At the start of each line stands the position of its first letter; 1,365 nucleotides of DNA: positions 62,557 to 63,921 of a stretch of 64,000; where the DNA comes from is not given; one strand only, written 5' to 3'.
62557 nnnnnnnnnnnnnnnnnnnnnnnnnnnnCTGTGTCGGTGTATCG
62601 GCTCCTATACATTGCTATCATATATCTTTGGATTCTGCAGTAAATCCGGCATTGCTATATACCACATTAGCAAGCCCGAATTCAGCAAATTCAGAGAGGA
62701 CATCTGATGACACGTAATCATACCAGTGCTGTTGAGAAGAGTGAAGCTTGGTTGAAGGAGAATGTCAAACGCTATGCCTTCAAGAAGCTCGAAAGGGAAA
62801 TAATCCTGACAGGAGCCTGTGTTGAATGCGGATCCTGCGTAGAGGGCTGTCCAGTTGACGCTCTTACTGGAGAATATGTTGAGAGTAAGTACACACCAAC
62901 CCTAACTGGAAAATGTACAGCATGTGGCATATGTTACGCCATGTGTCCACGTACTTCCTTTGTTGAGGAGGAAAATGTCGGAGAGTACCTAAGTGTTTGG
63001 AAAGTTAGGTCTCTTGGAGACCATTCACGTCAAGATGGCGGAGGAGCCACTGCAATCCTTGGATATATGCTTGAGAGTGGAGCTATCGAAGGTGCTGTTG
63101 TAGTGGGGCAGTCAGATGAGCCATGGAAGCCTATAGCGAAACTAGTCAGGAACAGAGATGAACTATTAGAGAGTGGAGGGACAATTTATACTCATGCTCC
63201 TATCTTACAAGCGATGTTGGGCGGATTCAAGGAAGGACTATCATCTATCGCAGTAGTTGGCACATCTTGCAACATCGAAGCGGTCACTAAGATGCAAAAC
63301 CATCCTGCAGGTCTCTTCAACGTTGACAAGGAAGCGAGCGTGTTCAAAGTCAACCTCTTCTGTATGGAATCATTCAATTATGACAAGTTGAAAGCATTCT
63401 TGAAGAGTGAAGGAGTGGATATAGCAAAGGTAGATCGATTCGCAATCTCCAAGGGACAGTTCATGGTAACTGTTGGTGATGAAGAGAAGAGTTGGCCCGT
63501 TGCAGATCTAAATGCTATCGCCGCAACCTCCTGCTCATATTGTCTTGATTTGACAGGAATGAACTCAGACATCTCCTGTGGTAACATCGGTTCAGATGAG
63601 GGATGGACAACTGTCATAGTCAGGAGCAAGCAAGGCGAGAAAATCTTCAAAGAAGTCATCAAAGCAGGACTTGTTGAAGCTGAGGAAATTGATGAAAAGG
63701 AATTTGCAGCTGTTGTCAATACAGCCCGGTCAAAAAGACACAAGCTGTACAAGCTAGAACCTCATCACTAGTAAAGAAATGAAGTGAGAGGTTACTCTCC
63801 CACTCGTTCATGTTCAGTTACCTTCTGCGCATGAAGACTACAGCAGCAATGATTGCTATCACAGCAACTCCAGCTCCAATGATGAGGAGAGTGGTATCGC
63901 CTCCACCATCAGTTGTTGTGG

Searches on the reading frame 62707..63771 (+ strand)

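Call 3: search_protein_families(library=pfam, proteins=[window:62707-63771:+], max_evalue=0.1)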
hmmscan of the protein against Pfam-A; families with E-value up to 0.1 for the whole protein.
window:62707-63771:+ (354 aa): 16 families
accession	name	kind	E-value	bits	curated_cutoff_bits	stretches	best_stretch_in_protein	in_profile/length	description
PF04432.18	FrhB_FdhB_C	-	2.1e-42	145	23.3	1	180-331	3-150/150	Coenzyme F420 hydrogenase/dehydrogenase, beta subunit C terminus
PF04422.18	FrhB_FdhB_N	-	1.9e-18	66.8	22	1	107-169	14-76/78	Coenzyme F420 hydrogenase/dehydrogenase, beta subunit N-term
PF13187.11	Fer4_9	-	1e-08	35.5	27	2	37-83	1-50/52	4Fe-4S dicluster domain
PF14697.11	Fer4_21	-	2e-07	31.4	35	1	36-82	6-53/59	4Fe-4S dicluster domain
PF00037.32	Fer4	-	3.3e-07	30.3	21.1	2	33-54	3-24/24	4Fe-4S binding domain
PF13484.11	Fer4_16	-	3.9e-07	31.2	30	2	38-56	2-20/66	4Fe-4S double cluster binding domain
PF13237.11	Fer4_10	-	5e-07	30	25.5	1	34-81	5-53/53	4Fe-4S dicluster domain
PF12838.12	Fer4_7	-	5.4e-07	30.4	27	1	38-82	2-50/52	4Fe-4S dicluster domain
PF12837.12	Fer4_6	-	0.00025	21.3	25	1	36-53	7-24/24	4Fe-4S binding domain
PF13183.11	Fer4_8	-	0.00028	21.8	27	0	69-82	4-17/68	4Fe-4S dicluster domain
PF12797.12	Fer4_2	-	0.00029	21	24.5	1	33-50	5-22/22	4Fe-4S binding domain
PF12800.12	Fer4_4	-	0.0018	18.9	24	1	37-50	3-16/17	4Fe-4S binding domain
PF17179.9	Fer4_22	-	0.004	18.4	27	0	24-51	65-94/95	4Fe-4S dicluster domain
PF12798.12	Fer4_3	-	0.026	15.8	27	1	38-52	1-15/15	4Fe-4S binding domain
PF13746.11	Fer4_18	-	0.067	13.8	27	0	21-51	43-74/114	4Fe-4S dicluster domain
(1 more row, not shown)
